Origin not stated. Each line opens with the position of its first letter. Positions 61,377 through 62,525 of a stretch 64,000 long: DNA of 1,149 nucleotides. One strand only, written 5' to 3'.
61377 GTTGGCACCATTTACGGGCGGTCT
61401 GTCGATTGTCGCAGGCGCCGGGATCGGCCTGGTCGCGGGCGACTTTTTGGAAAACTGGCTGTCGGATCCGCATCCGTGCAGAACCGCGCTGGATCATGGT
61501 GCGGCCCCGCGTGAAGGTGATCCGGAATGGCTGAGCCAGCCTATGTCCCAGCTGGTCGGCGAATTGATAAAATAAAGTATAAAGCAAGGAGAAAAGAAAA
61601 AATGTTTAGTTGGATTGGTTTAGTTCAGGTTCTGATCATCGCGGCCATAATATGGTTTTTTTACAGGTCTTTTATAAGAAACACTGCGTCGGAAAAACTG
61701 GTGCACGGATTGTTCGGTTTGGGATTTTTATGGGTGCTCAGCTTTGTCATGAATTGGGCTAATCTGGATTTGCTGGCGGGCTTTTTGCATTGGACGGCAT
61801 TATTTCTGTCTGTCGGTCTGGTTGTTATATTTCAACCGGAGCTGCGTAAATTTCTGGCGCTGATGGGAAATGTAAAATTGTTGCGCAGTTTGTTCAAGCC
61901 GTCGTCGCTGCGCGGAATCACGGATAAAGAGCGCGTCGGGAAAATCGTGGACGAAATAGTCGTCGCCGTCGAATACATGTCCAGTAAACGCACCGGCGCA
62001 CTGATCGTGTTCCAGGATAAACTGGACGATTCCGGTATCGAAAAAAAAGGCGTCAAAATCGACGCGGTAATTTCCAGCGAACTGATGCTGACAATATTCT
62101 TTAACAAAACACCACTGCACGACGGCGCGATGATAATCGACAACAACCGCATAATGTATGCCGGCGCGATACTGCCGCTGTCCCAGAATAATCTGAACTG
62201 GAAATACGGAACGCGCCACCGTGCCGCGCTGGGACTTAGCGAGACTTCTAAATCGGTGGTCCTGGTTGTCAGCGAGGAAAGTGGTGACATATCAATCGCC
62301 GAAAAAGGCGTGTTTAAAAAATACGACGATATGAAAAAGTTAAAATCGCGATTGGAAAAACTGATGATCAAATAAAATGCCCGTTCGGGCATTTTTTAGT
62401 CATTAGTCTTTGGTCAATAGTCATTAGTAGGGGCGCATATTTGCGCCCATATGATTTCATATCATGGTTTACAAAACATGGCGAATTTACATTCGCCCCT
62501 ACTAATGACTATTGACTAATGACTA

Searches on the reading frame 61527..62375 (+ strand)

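Call 46: search_protein_families(library=pfam, proteins=[window:61527-62375:+], max_evalue=0.001)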
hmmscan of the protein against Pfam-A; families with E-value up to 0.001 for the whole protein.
window:61527-62375:+ (282 aa): 1 family
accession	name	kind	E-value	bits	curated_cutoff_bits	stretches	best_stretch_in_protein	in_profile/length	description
PF02457.21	DAC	-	8.4e-40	135.5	27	1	147-261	3-117/119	DisA bacterial checkpoint controller nucleotide-binding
